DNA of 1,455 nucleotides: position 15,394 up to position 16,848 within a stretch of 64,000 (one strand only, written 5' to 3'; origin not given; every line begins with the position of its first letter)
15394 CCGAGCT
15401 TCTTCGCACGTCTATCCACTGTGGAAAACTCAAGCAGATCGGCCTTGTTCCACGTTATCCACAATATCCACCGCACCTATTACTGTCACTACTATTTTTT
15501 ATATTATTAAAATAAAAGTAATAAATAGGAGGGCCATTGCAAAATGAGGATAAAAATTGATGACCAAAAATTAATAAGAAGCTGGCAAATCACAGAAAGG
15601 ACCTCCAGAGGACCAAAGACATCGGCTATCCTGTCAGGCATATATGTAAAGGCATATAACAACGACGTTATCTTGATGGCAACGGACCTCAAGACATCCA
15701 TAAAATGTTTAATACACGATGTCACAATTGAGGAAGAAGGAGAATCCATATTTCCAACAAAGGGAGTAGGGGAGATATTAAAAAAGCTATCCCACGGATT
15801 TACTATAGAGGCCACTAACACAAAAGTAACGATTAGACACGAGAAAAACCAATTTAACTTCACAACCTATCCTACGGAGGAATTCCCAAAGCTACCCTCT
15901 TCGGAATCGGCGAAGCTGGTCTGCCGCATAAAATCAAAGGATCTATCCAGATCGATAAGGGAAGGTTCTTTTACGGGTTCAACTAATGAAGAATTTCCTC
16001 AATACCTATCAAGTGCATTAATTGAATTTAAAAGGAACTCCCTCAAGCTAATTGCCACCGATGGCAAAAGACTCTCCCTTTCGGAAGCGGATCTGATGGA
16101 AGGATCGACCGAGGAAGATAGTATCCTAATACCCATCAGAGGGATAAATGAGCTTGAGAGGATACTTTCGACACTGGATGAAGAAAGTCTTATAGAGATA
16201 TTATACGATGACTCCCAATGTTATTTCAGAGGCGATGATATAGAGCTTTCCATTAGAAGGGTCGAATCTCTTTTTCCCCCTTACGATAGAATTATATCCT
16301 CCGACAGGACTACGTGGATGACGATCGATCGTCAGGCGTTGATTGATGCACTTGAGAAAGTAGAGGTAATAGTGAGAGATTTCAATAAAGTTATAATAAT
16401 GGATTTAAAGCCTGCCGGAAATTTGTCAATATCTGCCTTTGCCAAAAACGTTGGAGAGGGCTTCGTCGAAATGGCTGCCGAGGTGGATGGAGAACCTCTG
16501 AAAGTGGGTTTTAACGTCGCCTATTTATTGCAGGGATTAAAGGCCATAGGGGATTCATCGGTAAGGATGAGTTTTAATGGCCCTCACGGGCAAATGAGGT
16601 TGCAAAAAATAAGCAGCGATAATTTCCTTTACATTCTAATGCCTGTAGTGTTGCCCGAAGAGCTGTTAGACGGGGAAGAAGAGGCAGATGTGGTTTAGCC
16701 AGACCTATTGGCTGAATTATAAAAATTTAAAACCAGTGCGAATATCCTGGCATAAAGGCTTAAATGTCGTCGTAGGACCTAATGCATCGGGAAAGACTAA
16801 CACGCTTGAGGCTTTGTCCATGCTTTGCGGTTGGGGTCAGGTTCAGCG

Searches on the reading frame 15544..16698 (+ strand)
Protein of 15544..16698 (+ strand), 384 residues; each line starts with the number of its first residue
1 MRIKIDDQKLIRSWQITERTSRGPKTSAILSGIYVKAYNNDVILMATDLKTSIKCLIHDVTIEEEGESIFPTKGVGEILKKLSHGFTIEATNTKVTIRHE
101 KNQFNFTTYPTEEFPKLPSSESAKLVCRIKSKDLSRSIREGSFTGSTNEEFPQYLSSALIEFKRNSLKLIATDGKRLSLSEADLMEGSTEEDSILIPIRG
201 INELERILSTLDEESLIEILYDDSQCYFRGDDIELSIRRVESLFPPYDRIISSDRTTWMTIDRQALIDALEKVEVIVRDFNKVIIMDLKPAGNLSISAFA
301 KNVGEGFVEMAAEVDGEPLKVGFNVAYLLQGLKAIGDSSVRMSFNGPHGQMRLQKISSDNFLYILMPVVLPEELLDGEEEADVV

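Call 69: search_protein_families(library=pfam, proteins=[window:15544-16698:+], max_evalue=1e-8)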
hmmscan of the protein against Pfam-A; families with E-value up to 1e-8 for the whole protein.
window:15544-16698:+ (384 aa): 3 families
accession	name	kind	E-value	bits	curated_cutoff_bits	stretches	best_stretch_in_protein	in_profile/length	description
PF02768.20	DNA_pol3_beta_3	-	1e-19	71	27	1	249-368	2-120/121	DNA polymerase III beta subunit, C-terminal domain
PF02767.21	DNA_pol3_beta_2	-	3.4e-19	69.7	27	1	129-245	2-115/116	DNA polymerase III beta subunit, central domain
PF00712.24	DNA_pol3_beta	-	7.2e-19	68.6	24.4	1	1-118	1-120/120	DNA polymerase III beta subunit, N-terminal domain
